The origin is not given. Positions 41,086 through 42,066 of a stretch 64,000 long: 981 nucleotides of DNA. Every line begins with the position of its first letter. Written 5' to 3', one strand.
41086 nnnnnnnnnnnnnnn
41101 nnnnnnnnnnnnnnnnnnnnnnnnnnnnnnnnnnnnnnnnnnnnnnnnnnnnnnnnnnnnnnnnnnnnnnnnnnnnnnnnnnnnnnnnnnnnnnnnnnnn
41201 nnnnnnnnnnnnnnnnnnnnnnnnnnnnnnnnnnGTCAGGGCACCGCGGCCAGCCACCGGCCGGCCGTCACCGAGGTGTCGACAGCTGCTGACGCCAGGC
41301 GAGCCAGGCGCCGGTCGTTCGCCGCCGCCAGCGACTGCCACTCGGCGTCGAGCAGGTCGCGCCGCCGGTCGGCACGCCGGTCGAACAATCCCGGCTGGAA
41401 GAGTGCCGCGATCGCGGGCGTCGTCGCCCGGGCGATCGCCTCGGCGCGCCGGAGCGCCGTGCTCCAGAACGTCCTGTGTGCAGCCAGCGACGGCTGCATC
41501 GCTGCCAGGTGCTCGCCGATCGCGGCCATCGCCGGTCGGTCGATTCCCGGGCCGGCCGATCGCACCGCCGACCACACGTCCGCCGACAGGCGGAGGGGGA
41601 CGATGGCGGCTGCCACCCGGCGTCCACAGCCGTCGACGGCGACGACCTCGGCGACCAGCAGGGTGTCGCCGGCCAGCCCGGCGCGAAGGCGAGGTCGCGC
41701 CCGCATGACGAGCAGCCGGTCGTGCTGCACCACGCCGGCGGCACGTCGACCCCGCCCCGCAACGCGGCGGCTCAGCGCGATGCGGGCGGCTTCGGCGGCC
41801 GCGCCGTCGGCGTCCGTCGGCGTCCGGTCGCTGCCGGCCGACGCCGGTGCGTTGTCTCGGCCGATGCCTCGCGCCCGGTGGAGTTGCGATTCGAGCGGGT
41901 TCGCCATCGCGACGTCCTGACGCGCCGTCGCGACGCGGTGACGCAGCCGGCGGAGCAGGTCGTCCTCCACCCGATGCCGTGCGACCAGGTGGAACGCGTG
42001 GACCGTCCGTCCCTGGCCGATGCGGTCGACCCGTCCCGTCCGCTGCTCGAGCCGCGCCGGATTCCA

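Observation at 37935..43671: Coupled RapA-like SNF2 helicase + 1,099-aa PglX/Eco57I-type N6-adenine methyltransferase with no visible nuclease: candidate minimal methylation-linked defence module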

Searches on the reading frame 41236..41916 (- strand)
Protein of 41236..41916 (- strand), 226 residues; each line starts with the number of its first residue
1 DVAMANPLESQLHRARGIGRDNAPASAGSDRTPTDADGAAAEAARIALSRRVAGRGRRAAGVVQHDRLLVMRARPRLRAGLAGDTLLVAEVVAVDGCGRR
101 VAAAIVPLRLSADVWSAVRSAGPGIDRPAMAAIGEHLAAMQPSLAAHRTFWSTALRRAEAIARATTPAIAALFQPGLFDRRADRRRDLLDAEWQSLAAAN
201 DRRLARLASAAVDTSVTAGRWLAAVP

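Call 37: search_protein_families(library=pfam, proteins=[window:41236-41916:-], max_evalue=5)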
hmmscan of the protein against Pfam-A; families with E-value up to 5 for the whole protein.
window:41236-41916:- (226 aa): 0 families

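Call 38: search_protein_families(library=padloc, proteins=[window:41236-41916:-], max_evalue=1)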
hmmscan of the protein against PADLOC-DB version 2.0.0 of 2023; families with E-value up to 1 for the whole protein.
window:41236-41916:- (226 aa): 0 families

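Call 42: predict_structure(alignment_id=A4)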
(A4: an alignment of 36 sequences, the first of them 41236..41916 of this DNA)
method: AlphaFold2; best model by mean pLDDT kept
length: 226 residues; sequences in the alignment: 36
mean_pLDDT: 80.4   pTM: 0.59
mean pLDDT of the five models: 80.4, 78.8, 78.7, 78.4, 76.1
residues with pLDDT >= 90: 104; 70-90: 65; 50-70: 36; < 50: 21
segments of 3 or more residues with pLDDT < 50: 1-4, 17-26, 58-64
pLDDT, mean of each block of 10 residues (from residue 1): 50 50 49 74 86 58 63 96 95 90 92 90 71 83 91 96 82 76 91 94 95 90 94
secondary structure, 60 per line:
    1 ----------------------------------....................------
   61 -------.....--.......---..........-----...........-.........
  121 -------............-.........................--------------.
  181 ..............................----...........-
elements in order: H35-54 E68-72 H75-81 E85-94 E100-110 H112-120 H128-139 H141-165 H180-210 E215-225

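Call 46: fold_search(model_id=the predicted structure, library=pdb)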
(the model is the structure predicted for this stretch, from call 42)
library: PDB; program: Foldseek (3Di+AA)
matches with E <= 10: 341; with E <= 0.001: 0
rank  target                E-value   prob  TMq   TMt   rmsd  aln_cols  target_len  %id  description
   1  6bog_A                2.4e-01  0.33  0.28  0.09   9.1       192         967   15  Crystal structure of RapA, a Swi2/Snf2 protein that recycles RNA polymerase during transcription (released 2017-12-13)
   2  8spg                  3.0e-01  0.28  0.28  0.10   9.1       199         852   12  Crystal structure of N-terminally truncated Escherichia coli RapA in complex with MgADP (released 2024-07-03)
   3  8so8                  4.4e-01  0.33  0.30  0.11   8.8       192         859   13  Crystal structure of an N-terminally truncated variant of Escherichia coli RapA (released 2024-07-03)
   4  7pq4_MODEL_1_A        6.9e-01  0.04  0.08  0.15  11.5        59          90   22  NMR Structure of RgpB C-terminal Domain (released 2022-09-28)
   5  5k81_D                9.4e-01  0.07  0.10  0.11   7.4        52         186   21  Crystal Structure of a Primate APOBEC3G N-Terminal Domain (released 2016-08-10)
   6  5t99_A                1.1e+00  0.38  0.13  0.04   1.3        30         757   17  Crystal structure of BuGH2Awt in complex with Galactoisofagomine (released 2017-09-13)
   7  2w7q_B                1.2e+00  0.09  0.11  0.13   6.6        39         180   28  Structure of Pseudomonas aeruginosa LolA (released 2009-12-29)
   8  5t98_B                1.3e+00  0.35  0.13  0.04   1.2        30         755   17  Crystal structure of BuGH2Awt (released 2017-09-13)
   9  5k82_A                1.3e+00  0.07  0.10  0.12   7.8        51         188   20  Crystal Structure of a Primate APOBEC3G N-Terminal Domain (released 2016-08-10)
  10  6ed1_A                1.4e+00  0.21  0.12  0.03   2.3        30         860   27  Bacteroides dorei Beta-glucuronidase (released 2019-02-13)
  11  8t0l_F                1.4e+00  0.05  0.18  0.07  11.4       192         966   14  E. coli Sw2/Snf2 ATPase RapA bound to both ADP-AlF3 and reconstituted E. coli RNA polymerase post-termination complex  (released 2025-04-02)
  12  6b6l_B                1.6e+00  0.25  0.12  0.04   1.1        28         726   21  The crystal structure of glycosyl hydrolase family 2 (GH2) member from Bacteroides cellulosilyticus DSM 14838 (released 2017-10-11)
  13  3ivb_A                1.8e+00  0.12  0.12  0.18   4.5        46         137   13  Structures of SPOP-Substrate Complexes: Insights into Architectures of BTB-Cul3 Ubiquitin Ligases: SPOPMATH-MacroH2ASB (released 2009-10-20)
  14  2e31_A                1.8e+00  0.12  0.12  0.11   3.9        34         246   12  Structural basis for selection of glycosylated substrate by SCFFbs1 ubiquitin ligase (released 2007-03-20)
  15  7rsk_A                1.9e+00  0.23  0.12  0.04   1.2        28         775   21  The crystal structure from microfluidic crystals of glycosyl hydrolase family 2 (GH2) member from Bacteroides cellulos (released 2021-08-25)
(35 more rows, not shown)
